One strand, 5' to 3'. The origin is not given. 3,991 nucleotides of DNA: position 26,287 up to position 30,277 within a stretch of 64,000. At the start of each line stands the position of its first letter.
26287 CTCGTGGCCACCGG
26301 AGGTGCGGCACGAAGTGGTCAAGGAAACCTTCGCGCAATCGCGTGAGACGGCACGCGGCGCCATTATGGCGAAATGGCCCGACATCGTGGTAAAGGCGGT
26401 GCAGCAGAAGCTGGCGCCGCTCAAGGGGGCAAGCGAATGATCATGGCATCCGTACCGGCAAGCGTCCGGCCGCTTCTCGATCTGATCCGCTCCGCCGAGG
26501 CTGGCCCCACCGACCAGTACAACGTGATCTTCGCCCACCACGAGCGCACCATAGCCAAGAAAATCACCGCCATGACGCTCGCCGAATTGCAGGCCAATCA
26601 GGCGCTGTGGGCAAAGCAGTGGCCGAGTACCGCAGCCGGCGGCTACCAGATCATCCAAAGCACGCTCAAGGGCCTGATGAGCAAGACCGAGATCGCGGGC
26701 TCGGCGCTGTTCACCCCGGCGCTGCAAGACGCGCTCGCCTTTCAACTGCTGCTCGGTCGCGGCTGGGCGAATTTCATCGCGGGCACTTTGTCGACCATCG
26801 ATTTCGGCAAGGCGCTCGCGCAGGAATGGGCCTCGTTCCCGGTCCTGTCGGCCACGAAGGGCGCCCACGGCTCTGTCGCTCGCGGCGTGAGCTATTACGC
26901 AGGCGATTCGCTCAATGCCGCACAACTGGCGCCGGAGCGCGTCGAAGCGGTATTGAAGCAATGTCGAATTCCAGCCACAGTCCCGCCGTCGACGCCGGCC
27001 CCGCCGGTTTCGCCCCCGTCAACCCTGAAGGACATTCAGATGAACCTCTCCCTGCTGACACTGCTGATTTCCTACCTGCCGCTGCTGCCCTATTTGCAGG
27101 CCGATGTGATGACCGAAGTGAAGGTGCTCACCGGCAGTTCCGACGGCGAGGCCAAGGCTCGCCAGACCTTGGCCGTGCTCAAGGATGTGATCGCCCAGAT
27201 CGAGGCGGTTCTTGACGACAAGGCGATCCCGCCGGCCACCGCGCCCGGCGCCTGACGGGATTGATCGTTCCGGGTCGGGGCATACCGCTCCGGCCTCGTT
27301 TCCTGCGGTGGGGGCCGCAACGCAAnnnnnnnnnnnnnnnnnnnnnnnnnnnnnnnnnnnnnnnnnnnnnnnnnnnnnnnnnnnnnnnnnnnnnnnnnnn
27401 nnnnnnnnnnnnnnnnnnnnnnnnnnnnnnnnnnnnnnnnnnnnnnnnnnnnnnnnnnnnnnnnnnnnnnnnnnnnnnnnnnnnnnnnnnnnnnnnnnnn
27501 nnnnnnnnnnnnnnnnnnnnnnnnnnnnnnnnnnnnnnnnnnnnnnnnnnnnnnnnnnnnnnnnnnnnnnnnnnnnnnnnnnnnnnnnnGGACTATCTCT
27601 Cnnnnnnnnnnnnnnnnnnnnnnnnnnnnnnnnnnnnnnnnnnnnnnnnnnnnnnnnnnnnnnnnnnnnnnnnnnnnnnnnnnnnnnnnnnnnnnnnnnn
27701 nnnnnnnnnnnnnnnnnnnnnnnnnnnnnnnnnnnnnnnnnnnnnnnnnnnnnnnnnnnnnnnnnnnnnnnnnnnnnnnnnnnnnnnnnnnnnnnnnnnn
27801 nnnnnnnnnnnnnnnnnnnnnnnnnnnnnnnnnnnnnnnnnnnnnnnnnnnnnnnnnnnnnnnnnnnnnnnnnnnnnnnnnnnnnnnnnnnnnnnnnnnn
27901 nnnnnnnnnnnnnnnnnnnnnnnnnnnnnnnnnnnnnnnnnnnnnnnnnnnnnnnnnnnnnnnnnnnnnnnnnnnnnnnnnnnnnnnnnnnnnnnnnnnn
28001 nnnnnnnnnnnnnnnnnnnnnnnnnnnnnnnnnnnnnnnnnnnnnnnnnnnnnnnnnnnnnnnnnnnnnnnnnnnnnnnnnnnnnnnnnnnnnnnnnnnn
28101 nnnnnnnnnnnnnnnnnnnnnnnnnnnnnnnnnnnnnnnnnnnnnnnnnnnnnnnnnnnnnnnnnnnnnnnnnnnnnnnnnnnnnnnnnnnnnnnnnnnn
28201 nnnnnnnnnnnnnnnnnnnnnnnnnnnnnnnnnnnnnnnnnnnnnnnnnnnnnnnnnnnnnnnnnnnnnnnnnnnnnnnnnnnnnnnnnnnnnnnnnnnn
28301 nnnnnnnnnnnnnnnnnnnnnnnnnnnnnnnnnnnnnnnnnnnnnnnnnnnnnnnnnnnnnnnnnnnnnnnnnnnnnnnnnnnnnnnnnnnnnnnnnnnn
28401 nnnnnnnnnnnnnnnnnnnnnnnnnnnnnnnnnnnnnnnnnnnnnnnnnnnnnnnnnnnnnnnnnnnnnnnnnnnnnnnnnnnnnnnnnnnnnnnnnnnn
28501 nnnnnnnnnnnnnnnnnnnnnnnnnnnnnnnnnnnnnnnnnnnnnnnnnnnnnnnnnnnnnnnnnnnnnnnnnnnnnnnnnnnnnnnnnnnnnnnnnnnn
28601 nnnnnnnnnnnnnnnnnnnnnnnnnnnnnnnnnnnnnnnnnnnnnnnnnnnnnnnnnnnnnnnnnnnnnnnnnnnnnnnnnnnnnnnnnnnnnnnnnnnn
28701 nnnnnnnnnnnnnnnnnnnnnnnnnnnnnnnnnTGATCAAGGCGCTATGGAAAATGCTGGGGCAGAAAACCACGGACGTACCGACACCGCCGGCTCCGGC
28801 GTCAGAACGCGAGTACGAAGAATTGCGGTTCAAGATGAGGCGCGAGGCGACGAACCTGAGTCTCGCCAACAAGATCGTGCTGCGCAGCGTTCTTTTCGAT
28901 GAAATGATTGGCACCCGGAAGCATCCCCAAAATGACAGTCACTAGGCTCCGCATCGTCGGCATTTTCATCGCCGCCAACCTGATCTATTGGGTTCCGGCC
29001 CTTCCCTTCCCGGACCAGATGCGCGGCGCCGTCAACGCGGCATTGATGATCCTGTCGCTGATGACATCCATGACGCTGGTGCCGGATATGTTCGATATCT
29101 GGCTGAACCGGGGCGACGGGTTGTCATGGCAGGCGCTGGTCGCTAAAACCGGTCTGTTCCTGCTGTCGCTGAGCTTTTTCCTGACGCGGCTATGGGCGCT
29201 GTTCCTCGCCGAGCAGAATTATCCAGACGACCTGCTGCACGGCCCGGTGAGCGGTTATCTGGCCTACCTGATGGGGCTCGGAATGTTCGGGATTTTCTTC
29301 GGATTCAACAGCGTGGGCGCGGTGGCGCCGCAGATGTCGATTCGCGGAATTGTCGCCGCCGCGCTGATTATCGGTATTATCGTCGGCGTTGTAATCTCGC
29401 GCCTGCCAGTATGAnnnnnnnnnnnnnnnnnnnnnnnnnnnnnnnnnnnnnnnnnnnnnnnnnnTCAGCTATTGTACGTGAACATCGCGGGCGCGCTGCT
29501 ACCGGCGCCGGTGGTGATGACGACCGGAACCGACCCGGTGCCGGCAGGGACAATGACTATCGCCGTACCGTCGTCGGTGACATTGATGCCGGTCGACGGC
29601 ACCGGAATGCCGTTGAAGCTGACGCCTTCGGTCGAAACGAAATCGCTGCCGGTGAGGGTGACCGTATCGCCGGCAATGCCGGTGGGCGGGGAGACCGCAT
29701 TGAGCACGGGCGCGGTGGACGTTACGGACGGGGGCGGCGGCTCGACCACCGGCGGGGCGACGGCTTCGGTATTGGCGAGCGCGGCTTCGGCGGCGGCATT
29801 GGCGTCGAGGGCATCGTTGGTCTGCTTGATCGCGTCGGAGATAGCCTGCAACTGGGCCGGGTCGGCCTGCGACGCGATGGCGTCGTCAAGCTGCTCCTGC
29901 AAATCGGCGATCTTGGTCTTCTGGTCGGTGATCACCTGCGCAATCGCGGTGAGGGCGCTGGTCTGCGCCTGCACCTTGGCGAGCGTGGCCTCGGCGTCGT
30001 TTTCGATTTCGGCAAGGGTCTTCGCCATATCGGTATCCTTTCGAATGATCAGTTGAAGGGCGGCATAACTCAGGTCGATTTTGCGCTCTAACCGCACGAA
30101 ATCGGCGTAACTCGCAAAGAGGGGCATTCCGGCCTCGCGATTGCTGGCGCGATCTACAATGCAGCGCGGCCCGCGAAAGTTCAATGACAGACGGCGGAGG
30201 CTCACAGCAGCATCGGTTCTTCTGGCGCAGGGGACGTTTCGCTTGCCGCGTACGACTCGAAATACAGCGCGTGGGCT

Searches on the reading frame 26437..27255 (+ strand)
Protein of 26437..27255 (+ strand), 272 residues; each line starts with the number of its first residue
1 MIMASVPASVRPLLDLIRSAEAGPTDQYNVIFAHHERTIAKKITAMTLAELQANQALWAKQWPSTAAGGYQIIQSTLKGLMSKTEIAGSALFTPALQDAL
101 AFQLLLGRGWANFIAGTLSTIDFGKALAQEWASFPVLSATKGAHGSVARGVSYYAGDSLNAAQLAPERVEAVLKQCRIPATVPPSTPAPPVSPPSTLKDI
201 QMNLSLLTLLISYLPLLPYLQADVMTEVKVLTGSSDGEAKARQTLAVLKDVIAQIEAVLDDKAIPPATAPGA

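Call 26: search_protein_families(library=pfam, proteins=[window:26437-27255:+], max_evalue=0.01)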
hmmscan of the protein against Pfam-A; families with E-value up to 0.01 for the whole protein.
window:26437-27255:+ (272 aa): 0 families

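Call 40: search_protein_families(library=phrogs, proteins=[window:26437-27255:+], max_evalue=0.01)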
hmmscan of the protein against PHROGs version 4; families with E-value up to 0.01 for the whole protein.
window:26437-27255:+ (272 aa): 4 families
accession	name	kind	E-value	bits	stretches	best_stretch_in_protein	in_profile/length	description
phrog_90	-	lysis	3.5e-26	92.2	1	4-177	650-824/1168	endolysin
phrog_30077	-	unknown function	1.2e-07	31.9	1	41-178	486-613/674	-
phrog_37890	-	unknown function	7.1e-06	25.8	1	13-189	255-431/632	-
phrog_430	-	tail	0.00071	19.1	1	46-149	551-648/868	baseplate hub subunit and tail lysozyme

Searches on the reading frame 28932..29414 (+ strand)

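Call 26: search_protein_families(library=pfam, proteins=[window:28932-29414:+], max_evalue=0.01)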
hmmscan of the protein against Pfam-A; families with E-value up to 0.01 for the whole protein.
window:28932-29414:+ (160 aa): 0 families

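Call 40: search_protein_families(library=phrogs, proteins=[window:28932-29414:+], max_evalue=0.01)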
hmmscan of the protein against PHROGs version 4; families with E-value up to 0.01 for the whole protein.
window:28932-29414:+ (160 aa): 1 family
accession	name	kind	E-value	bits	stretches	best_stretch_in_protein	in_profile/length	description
phrog_36610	-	unknown function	0.0003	21.9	1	74-156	74-156/161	-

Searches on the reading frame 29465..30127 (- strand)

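Call 68: search_protein_families(library=pfam, proteins=[window:29465-30127:-], max_evalue=0.001)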
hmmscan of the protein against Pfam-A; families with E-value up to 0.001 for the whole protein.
window:29465-30127:- (220 aa): 1 family
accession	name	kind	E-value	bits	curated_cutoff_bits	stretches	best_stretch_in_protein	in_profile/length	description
PF01833.30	TIG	-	2e-07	31.3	20.9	1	140-218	1-84/84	IPT/TIG domain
